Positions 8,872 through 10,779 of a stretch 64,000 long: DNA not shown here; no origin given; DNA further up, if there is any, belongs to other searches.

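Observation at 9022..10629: SH7P cyclase fused to an intact metal-binding cupin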

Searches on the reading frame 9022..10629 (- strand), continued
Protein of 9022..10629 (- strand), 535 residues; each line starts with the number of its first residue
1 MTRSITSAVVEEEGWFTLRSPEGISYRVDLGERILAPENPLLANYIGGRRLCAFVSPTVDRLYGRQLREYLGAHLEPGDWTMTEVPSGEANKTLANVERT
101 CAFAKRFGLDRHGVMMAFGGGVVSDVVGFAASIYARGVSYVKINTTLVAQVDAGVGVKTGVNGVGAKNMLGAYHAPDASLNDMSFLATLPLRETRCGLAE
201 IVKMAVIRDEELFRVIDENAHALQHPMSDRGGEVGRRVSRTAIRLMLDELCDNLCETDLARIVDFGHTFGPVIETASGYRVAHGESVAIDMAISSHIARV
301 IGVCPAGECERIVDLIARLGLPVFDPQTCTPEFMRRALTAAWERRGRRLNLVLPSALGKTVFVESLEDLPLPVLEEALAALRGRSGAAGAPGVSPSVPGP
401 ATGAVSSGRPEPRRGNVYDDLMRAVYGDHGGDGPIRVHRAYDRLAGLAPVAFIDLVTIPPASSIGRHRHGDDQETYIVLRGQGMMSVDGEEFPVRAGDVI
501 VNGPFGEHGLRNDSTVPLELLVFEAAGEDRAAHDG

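Call 13: find_homologous_proteins(query=window:9022-10629:-, max_evalue=1e-10)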
Query window:9022-10629:- (535 aa): 703 proteins with E <= 1e-10 among 8000 candidates; the best 120 are listed.
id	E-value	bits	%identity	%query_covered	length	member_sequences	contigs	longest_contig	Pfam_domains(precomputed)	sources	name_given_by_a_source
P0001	0.0e+0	1205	100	100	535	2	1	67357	PF07883.18,PF24621.3,PF01761.27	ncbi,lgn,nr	ncbi:MAG TPA: cupin domain-containing protein [Rugosimonospora sp.]|nr:cupin domain-containing prote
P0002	7.5e-185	634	56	98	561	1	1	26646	PF13685.13,PF07883.18,PF24621.3,PF01761.27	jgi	jgi:3-dehydroquinate synthetase/quercetin dioxygenase-like cupin family protein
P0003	1.4e-164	567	53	96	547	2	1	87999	PF13685.13,PF07883.18,PF24621.3,PF01761.27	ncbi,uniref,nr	ncbi:3-dehydroquinate synthase family protein [Streptomyces europaeiscabiei]|uniref:3-dehydroquinate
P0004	4.7e-162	559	52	96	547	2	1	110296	PF07883.18,PF24621.3,PF01761.27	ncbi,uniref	ncbi:iron-containing alcohol dehydrogenase [Streptomyces sp. NPDC047880]|uniref:3-dehydroquinate syn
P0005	1.2e-150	521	59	74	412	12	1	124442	PF13685.13,PF24621.3,PF01761.27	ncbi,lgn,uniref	ncbi:sedoheptulose 7-phosphate cyclase [Streptomyces sp. NPDC005898]|uniref:sedoheptulose 7-phosphat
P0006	2.5e-149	517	62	71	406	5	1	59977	PF24621.3,PF01761.27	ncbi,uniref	ncbi:sedoheptulose 7-phosphate cyclase [Kitasatospora sp. NPDC059973]|uniref:sedoheptulose 7-phospha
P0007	3.0e-149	516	62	68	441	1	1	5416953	PF13685.13,PF24621.3,PF01761.27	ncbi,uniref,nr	ncbi:sedoheptulose 7-phosphate cyclase [Allostreptomyces psammosilenae]|uniref:2-epi-5-epi-valiolone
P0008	4.4e-149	516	62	70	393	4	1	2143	PF24621.3,PF01761.27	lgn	-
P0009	8.6e-149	515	61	71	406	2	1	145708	PF24621.3,PF01761.27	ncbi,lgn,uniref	ncbi:sedoheptulose 7-phosphate cyclase [Kitasatospora sp. NPDC005748]|uniref:sedoheptulose 7-phospha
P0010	3.1e-148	513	62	70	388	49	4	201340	PF24621.3,PF01761.27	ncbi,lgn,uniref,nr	ncbi:sedoheptulose 7-phosphate cyclase [Streptomyces griseomycini]|uniref:2-epi-5-epi-valiolone synt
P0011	3.1e-148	513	61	70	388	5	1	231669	PF24621.3,PF01761.27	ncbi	ncbi:sedoheptulose 7-phosphate cyclase [Streptomyces avermitilis]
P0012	1.1e-147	511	61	71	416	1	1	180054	PF24621.3,PF01761.27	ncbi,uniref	ncbi:sedoheptulose 7-phosphate cyclase [Streptomyces sp. NPDC052496]|uniref:sedoheptulose 7-phosphat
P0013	3.2e-147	510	62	68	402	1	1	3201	PF24621.3,PF01761.27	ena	-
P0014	5.5e-147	509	60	68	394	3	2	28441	PF24621.3,PF01761.27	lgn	-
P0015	2.2e-146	507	61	67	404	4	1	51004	PF24621.3,PF01761.27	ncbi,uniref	ncbi:sedoheptulose 7-phosphate cyclase [Kitasatospora sp. NPDC057223]|uniref:sedoheptulose 7-phospha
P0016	2.5e-146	507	60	68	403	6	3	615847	PF24621.3,PF01761.27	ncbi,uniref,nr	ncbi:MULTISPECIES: sedoheptulose 7-phosphate cyclase [Streptomyces]|uniref:sedoheptulose 7-phosphate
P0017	3.7e-146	506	63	68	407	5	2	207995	PF24621.3,PF01761.27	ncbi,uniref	ncbi:sedoheptulose 7-phosphate cyclase [Streptomyces sp. NPDC056144]|uniref:sedoheptulose 7-phosphat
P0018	4.5e-146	506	59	71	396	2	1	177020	PF24621.3,PF01761.27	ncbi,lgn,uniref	ncbi:sedoheptulose 7-phosphate cyclase [Streptomyces sp. PA5.6]|uniref:sedoheptulose 7-phosphate cyc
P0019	6.7e-146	505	59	69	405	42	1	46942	PF24621.3,PF01761.27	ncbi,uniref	ncbi:sedoheptulose 7-phosphate cyclase [Streptomyces achromogenes]|uniref:sedoheptulose 7-phosphate 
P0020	8.1e-146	505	60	68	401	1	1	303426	PF13685.13,PF24621.3,PF01761.27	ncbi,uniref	ncbi:sedoheptulose 7-phosphate cyclase [Streptomyces sp. NPDC014991]|uniref:sedoheptulose 7-phosphat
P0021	1.4e-145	504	61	71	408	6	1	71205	PF13685.13,PF24621.3,PF01761.27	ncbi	-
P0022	2.2e-145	504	61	68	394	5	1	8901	PF24621.3,PF01761.27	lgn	-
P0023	2.2e-145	503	60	68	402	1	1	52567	PF13685.13,PF24621.3,PF01761.27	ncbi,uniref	ncbi:sedoheptulose 7-phosphate cyclase [Streptomyces sp. NPDC004542]|uniref:sedoheptulose 7-phosphat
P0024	2.7e-145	503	63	67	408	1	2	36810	PF24621.3,PF01761.27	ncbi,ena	-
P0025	3.1e-145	503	61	70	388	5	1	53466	PF13685.13,PF24621.3,PF01761.27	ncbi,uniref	ncbi:sedoheptulose 7-phosphate cyclase [Streptomyces spongiicola]|uniref:sedoheptulose 7-phosphate c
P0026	3.2e-145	503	61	71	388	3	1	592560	PF13685.13,PF24621.3,PF01761.27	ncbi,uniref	ncbi:sedoheptulose 7-phosphate cyclase [Streptomyces sp. NPDC053367]|uniref:sedoheptulose 7-phosphat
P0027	3.3e-145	503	60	70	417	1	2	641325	PF13685.13,PF24621.3,PF01761.27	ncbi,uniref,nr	ncbi:sedoheptulose 7-phosphate cyclase [Streptomyces monomycini]|uniref:sedoheptulose 7-phosphate cy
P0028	3.7e-145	503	61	68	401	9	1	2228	PF13685.13,PF24621.3,PF01761.27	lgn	-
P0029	4.2e-145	503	61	70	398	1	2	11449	PF24621.3,PF01761.27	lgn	-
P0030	5.3e-145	502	60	68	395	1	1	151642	PF13685.13,PF24621.3,PF01761.27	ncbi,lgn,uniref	ncbi:sedoheptulose 7-phosphate cyclase [Streptomyces sp. NPDC093510]|uniref:sedoheptulose 7-phosphat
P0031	6.1e-145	502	60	70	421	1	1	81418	PF24621.3,PF01761.27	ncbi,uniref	ncbi:sedoheptulose 7-phosphate cyclase [Streptomyces sp. NPDC003077]|uniref:sedoheptulose 7-phosphat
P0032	6.7e-145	502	61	70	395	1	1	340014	PF24621.3,PF01761.27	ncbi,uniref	ncbi:sedoheptulose 7-phosphate cyclase [Streptomyces sp. NPDC100445]|uniref:sedoheptulose 7-phosphat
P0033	1.1e-144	501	60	70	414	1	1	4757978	PF13685.13,PF24621.3,PF01761.27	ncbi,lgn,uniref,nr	ncbi:2-epi-5-epi-valiolone synthase [Streptomyces albofaciens JCM 4342]|uniref:sedoheptulose 7-phosp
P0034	1.1e-144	501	60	70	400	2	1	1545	PF24621.3,PF01761.27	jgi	jgi:3-dehydroquinate synthase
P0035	1.2e-144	501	60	71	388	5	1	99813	PF13685.13,PF24621.3,PF01761.27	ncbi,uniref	ncbi:sedoheptulose 7-phosphate cyclase [Streptomyces sp. NPDC088812]|uniref:sedoheptulose 7-phosphat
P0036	1.3e-144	501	59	72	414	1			PF24621.3,PF01761.27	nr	nr:3-dehydroquinate synthase [Streptomyces sp. Xyl84]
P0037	1.6e-144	501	60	71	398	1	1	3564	PF24621.3,PF01761.27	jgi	jgi:3-dehydroquinate synthase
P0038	2.8e-144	500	60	71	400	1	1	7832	PF24621.3,PF01761.27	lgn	-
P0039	3.1e-144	500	60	71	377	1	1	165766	PF13685.13,PF24621.3,PF01761.27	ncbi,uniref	ncbi:sedoheptulose 7-phosphate cyclase [Streptomyces sp. NPDC088766]|uniref:sedoheptulose 7-phosphat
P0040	3.5e-144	500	59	71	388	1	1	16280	PF13685.13,PF24621.3,PF01761.27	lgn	-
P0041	4.0e-144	499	60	68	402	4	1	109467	PF13685.13,PF24621.3,PF01761.27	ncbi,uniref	ncbi:sedoheptulose 7-phosphate cyclase [Streptomyces sp. NPDC017082]|uniref:sedoheptulose 7-phosphat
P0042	5.9e-144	499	60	70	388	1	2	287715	PF13685.13,PF24621.3,PF01761.27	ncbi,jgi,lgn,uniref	ncbi:3-dehydroquinate synthase [Streptomyces atrovirens]|uniref:2-epi-5-epi-valiolone synthase n=1 T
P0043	6.0e-144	499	60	70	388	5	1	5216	PF24621.3,PF01761.27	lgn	-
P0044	7.7e-144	498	61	68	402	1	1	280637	PF13685.13,PF24621.3,PF01761.27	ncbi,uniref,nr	ncbi:sedoheptulose 7-phosphate cyclase [Streptomyces sp. NK08204]|uniref:sedoheptulose 7-phosphate c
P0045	9.6e-144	498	60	70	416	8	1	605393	PF24621.3,PF01761.27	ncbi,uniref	ncbi:sedoheptulose 7-phosphate cyclase [Streptomyces chrestomyceticus]|uniref:2-epi-5-epi-valiolone 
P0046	1.3e-143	498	60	68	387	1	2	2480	PF24621.3,PF01761.27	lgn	-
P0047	1.5e-143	497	60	68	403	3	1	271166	PF13685.13,PF24621.3,PF01761.27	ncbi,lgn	ncbi:sedoheptulose 7-phosphate cyclase [Streptomyces sp. NPDC002676]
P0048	1.6e-143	497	60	71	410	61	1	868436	PF13685.13,PF24621.3,PF01761.27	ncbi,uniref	ncbi:sedoheptulose 7-phosphate cyclase [Streptomyces murinus]|uniref:sedoheptulose 7-phosphate cycla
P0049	1.8e-143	497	61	67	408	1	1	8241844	PF13685.13,PF24621.3,PF01761.27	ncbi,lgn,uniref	ncbi:sedoheptulose 7-phosphate cyclase [Kitasatospora sp. NBC_00315]|uniref:sedoheptulose 7-phosphat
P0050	2.1e-143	497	60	71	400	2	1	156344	PF24621.3,PF01761.27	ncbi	-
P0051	2.1e-143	497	60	69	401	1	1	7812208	PF13685.13,PF24621.3,PF01761.27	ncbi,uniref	ncbi:sedoheptulose 7-phosphate cyclase [Streptomyces sp. Edi4]|uniref:sedoheptulose 7-phosphate cycl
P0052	2.2e-143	497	60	72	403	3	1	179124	PF13685.13,PF24621.3,PF01761.27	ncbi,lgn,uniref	ncbi:3-dehydroquinate synthase [Kitasatospora sp. NE20-6]|uniref:sedoheptulose 7-phosphate cyclase n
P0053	2.5e-143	497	60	70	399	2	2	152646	PF24621.3,PF01761.27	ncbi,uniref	ncbi:sedoheptulose 7-phosphate cyclase [Streptomyces cinerochromogenes]|uniref:2-epi-5-epi-valiolone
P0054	3.0e-143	496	60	71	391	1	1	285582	PF24621.3,PF01761.27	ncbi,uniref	ncbi:sedoheptulose 7-phosphate cyclase [Streptomyces sp. NPDC015220]|uniref:sedoheptulose 7-phosphat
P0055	3.3e-143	496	60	71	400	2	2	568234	PF24621.3,PF01761.27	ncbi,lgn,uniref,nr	ncbi:2-epi-5-epi-valiolone synthase [Streptomyces sp. A0642]|uniref:sedoheptulose 7-phosphate cyclas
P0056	3.5e-143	496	60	70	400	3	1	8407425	PF24621.3,PF01761.27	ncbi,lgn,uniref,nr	ncbi:sedoheptulose 7-phosphate cyclase [Streptomyces sp. SCL15-4]|uniref:sedoheptulose 7-phosphate c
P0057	4.3e-143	496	60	69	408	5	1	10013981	PF24621.3,PF01761.27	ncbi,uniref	ncbi:sedoheptulose 7-phosphate cyclase [Streptomyces sp. R21]|uniref:2-epi-5-epi-valiolone synthase 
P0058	5.3e-143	496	58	71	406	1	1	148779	PF13685.13,PF24621.3,PF01761.27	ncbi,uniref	ncbi:sedoheptulose 7-phosphate cyclase [Streptomyces sp. NPDC029674]|uniref:sedoheptulose 7-phosphat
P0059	8.6e-143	495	60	70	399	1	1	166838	PF13685.13,PF24621.3,PF01761.27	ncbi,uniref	ncbi:sedoheptulose 7-phosphate cyclase [Streptomyces sp. NPDC014006]|uniref:sedoheptulose 7-phosphat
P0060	8.9e-143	495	60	71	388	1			PF13685.13,PF24621.3,PF01761.27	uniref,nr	uniref:2-epi-5-epi-valiolone synthase n=1 Tax=Streptomyces dimorphogenes TaxID=2981601 RepID=A0A915Y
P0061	9.3e-143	495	61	67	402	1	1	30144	PF24621.3,PF01761.27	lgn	-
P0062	9.7e-143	495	59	68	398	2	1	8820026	PF13685.13,PF24621.3,PF01761.27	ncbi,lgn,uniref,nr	ncbi:sedoheptulose 7-phosphate cyclase [Streptomyces sp. Je 1-369]|uniref:sedoheptulose 7-phosphate 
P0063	1.0e-142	495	61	67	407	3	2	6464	PF24621.3,PF01761.27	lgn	-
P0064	1.1e-142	495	62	67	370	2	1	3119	PF24621.3,PF01761.27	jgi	jgi:3-dehydroquinate synthase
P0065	1.1e-142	495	60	72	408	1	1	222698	PF24621.3,PF01761.27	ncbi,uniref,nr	ncbi:sedoheptulose 7-phosphate cyclase [Streptomyces sp. SP18CS02]|uniref:sedoheptulose 7-phosphate 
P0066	1.3e-142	494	60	70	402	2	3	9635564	PF24621.3,PF01761.27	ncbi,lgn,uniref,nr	ncbi:sedoheptulose 7-phosphate cyclase [Streptomyces sp. Go40/10]|uniref:sedoheptulose 7-phosphate c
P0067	1.7e-142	494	60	68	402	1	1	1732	PF13685.13,PF24621.3,PF01761.27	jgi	jgi:3-dehydroquinate synthase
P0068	2.1e-142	494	59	69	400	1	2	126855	PF24621.3,PF01761.27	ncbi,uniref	ncbi:sedoheptulose 7-phosphate cyclase [Streptomyces sp. NPDC038707]|uniref:sedoheptulose 7-phosphat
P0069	2.2e-142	494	59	71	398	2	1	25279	PF24621.3,PF01761.27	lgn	-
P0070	2.5e-142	493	58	70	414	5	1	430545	PF13685.13,PF24621.3,PF01761.27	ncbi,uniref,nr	ncbi:sedoheptulose 7-phosphate cyclase [Streptomyces sp. NRRL S-118]|uniref:sedoheptulose 7-phosphat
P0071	3.0e-142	493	60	72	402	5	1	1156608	PF24621.3,PF01761.27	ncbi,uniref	ncbi:sedoheptulose 7-phosphate cyclase [Streptomyces sp. NPDC051913]|uniref:sedoheptulose 7-phosphat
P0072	3.9e-142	493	57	68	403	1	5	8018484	PF13685.13,PF24621.3,PF01761.27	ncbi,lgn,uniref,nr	ncbi:sedoheptulose 7-phosphate cyclase [Streptomyces venezuelae]|uniref:2-epi-5-epi-valiolone syntha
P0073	4.2e-142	493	61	69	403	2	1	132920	PF13685.13,PF24621.3,PF01761.27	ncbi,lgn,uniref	ncbi:sedoheptulose 7-phosphate cyclase [Kitasatospora sp. NPDC093102]|uniref:sedoheptulose 7-phospha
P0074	4.2e-142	493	60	71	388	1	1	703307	PF13685.13,PF24621.3,PF01761.27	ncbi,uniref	ncbi:sedoheptulose 7-phosphate cyclase [Streptomyces sp. NPDC096205]|uniref:sedoheptulose 7-phosphat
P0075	4.8e-142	492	58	68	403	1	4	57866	PF13685.13,PF24621.3,PF01761.27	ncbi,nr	ncbi:iron-containing alcohol dehydrogenase [Streptomyces sp. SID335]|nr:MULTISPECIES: sedoheptulose 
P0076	4.8e-142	492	59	71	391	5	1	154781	PF24621.3,PF01761.27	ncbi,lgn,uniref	ncbi:sedoheptulose 7-phosphate cyclase [Streptomyces sp. NPDC005393]|uniref:sedoheptulose 7-phosphat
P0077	5.7e-142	492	59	73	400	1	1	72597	PF24621.3,PF01761.27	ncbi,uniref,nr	ncbi:sedoheptulose 7-phosphate cyclase [Streptomyces sp. NK15101]|uniref:sedoheptulose 7-phosphate c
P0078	8.1e-142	492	59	70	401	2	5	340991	PF13685.13,PF24621.3,PF01761.27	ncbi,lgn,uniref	ncbi:sedoheptulose 7-phosphate cyclase [Streptomyces misionensis]|uniref:sedoheptulose 7-phosphate c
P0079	8.5e-142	492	60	68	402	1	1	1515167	PF24621.3,PF01761.27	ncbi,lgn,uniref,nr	ncbi:sedoheptulose 7-phosphate cyclase [Streptomyces naphthomycinicus]|uniref:sedoheptulose 7-phosph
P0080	8.8e-142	492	60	71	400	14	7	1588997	PF24621.3,PF01761.27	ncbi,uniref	ncbi:sedoheptulose 7-phosphate cyclase [Streptomyces sp. NPDC057242]|uniref:sedoheptulose 7-phosphat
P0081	1.1e-141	491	60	71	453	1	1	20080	PF13685.13,PF24621.3,PF01761.27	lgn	-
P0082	1.8e-141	491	61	70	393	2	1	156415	PF13685.13,PF24621.3,PF01761.27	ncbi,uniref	ncbi:sedoheptulose 7-phosphate cyclase [Streptomyces sp. NPDC050085]|uniref:sedoheptulose 7-phosphat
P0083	2.1e-141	490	60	71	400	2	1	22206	PF24621.3,PF01761.27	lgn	-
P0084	2.9e-141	490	60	70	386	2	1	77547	PF24621.3,PF01761.27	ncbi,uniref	ncbi:sedoheptulose 7-phosphate cyclase [Streptomyces sp. NPDC057325]|uniref:sedoheptulose 7-phosphat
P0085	3.1e-141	490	59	70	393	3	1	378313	PF13685.13,PF24621.3,PF01761.27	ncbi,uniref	ncbi:sedoheptulose 7-phosphate cyclase [Streptomyces sp. NPDC059639]|uniref:sedoheptulose 7-phosphat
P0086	4.0e-141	489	61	68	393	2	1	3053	PF13685.13,PF24621.3,PF01761.27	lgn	-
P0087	4.1e-141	489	61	69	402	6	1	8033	PF24621.3,PF01761.27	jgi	-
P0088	4.1e-141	489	60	70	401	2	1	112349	PF13685.13,PF24621.3,PF01761.27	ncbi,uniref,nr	ncbi:3-dehydroquinate synthase [Streptomyces olivaceoviridis]|uniref:sedoheptulose 7-phosphate cycla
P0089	4.9e-141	489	58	68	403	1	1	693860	PF13685.13,PF24621.3,PF01761.27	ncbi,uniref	ncbi:sedoheptulose 7-phosphate cyclase [Streptomyces venezuelae]|uniref:sedoheptulose 7-phosphate cy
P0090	5.5e-141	489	59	70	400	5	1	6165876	PF13685.13,PF24621.3,PF01761.27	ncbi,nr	ncbi:3-dehydroquinate synthase [Streptomyces sp. PanSC19]|nr:3-dehydroquinate synthase [Streptomyces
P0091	8.8e-141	488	58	72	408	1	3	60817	PF24621.3,PF01761.27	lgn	-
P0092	1.1e-140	488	59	70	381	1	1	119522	PF24621.3,PF01761.27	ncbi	ncbi:sedoheptulose 7-phosphate cyclase [Streptomyces sp. NPDC054940]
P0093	1.5e-140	488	58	68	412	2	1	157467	PF24621.3,PF01761.27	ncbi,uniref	ncbi:sedoheptulose 7-phosphate cyclase [Streptomyces sp. NPDC018029]|uniref:sedoheptulose 7-phosphat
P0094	1.6e-140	487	61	67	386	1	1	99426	PF24621.3,PF01761.27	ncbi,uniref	ncbi:sedoheptulose 7-phosphate cyclase [Streptomyces sp. NPDC006197]|uniref:sedoheptulose 7-phosphat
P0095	1.7e-140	487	60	71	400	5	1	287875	PF24621.3,PF01761.27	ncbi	ncbi:sedoheptulose 7-phosphate cyclase [Streptomyces sp. NPDC003327]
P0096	2.6e-140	487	59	69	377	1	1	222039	PF13685.13,PF24621.3,PF01761.27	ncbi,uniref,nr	ncbi:3-dehydroquinate synthase [Streptomyces sp. 3330]|uniref:sedoheptulose 7-phosphate cyclase n=1 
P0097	4.6e-140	486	59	68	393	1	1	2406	PF24621.3,PF01761.27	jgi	jgi:2-epi-5-epi-valiolone synthase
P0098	4.8e-140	486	60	68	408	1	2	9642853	PF13685.13,PF24621.3,PF01761.27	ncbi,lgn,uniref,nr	ncbi:sedoheptulose 7-phosphate cyclase [Streptomyces sp. NBC_00287]|uniref:sedoheptulose 7-phosphate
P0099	5.8e-140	486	59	68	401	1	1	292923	PF13685.13,PF24621.3,PF01761.27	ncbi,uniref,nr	ncbi:3-dehydroquinate synthase [Streptomyces lucensis JCM 4490]|uniref:2-epi-5-epi-valiolone synthas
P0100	6.1e-140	486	59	69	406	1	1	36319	PF24621.3,PF01761.27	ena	-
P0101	1.0e-139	485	60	71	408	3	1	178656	PF13685.13,PF24621.3,PF01761.27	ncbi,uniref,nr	ncbi:sedoheptulose 7-phosphate cyclase [Streptomyces cupreus]|uniref:2-epi-5-epi-valiolone synthase 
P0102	2.6e-139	483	61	70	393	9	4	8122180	PF24621.3,PF01761.27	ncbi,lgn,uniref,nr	ncbi:sedoheptulose 7-phosphate cyclase [Streptomyces coelicoflavus]|uniref:sedoheptulose 7-phosphate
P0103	2.6e-139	483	61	66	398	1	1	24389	PF13685.13,PF24621.3,PF01761.27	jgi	jgi:3-dehydroquinate synthetase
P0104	5.9e-139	482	60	67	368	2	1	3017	PF24621.3,PF01761.27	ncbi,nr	ncbi:MAG: sedoheptulose 7-phosphate cyclase, partial [Kribbellaceae bacterium]|nr:sedoheptulose 7-ph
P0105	6.0e-139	482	60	69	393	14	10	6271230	PF24621.3,PF01761.27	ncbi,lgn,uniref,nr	ncbi:sedoheptulose 7-phosphate cyclase [Streptomyces hygroscopicus subsp. hygroscopicus]|uniref:2-ep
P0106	7.1e-139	482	59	70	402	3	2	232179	PF24621.3,PF01761.27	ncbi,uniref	ncbi:sedoheptulose 7-phosphate cyclase [Kitasatospora sp. NPDC001175]|uniref:sedoheptulose 7-phospha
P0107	7.4e-139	482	58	71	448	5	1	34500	PF13685.13,PF24621.3,PF01761.27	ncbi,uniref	ncbi:sedoheptulose 7-phosphate cyclase [Streptomyces sp. NPDC056160]|uniref:sedoheptulose 7-phosphat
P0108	1.7e-138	481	57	72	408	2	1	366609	PF13685.13,PF24621.3,PF01761.27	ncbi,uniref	ncbi:sedoheptulose 7-phosphate cyclase [Streptomyces sp. NPDC005573]|uniref:sedoheptulose 7-phosphat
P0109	2.9e-138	480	59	71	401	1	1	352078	PF13685.13,PF24621.3,PF01761.27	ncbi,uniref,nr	ncbi:sedoheptulose 7-phosphate cyclase [Streptomyces sp. VRA16 Mangrove soil]|uniref:sedoheptulose 7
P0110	4.0e-138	480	60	67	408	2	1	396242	PF13685.13,PF24621.3,PF00465.26,PF01761.27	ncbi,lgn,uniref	ncbi:sedoheptulose 7-phosphate cyclase [Streptomyces sp. NBC_00467]|uniref:sedoheptulose 7-phosphate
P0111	4.3e-138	479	61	67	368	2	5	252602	PF24621.3,PF01761.27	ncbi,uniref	ncbi:sedoheptulose 7-phosphate cyclase [Kitasatospora cineracea]|uniref:sedoheptulose 7-phosphate cy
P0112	6.4e-138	479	58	73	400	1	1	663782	PF24621.3,PF01761.27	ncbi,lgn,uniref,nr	ncbi:3-dehydroquinate synthase [Streptomyces litmocidini]|uniref:sedoheptulose 7-phosphate cyclase n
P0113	8.4e-138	478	62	65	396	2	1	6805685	PF24621.3,PF01761.27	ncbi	ncbi:sedoheptulose 7-phosphate cyclase [Micromonospora sp. RB23]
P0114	1.1e-137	478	59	73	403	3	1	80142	PF24621.3,PF01761.27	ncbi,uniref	ncbi:sedoheptulose 7-phosphate cyclase [Streptomyces sp. NPDC006482]|uniref:sedoheptulose 7-phosphat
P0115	1.3e-137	478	59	68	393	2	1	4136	PF13685.13,PF24621.3,PF01761.27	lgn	-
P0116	1.3e-137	478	59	73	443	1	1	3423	PF13685.13,PF24621.3,PF01761.27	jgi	-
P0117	1.4e-137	478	59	68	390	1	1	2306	PF24621.3,PF01761.27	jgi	jgi:2-epi-5-epi-valiolone synthase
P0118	1.5e-137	478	59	72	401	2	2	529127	PF24621.3,PF01761.27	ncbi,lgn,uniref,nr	ncbi:sedoheptulose 7-phosphate cyclase [Streptomyces termitum]|uniref:2-epi-5-epi-valiolone synthase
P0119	1.5e-137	478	59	66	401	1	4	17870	PF24621.3,PF01761.27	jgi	jgi:3-dehydroquinate synthetase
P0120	4.7e-137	476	58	70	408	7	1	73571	PF24621.3,PF01761.27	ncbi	ncbi:sedoheptulose 7-phosphate cyclase [Streptomyces sp. NPDC003480]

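Call 17: find_encoding_contigs(protein=P0003, flank=10000, max_places=2)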
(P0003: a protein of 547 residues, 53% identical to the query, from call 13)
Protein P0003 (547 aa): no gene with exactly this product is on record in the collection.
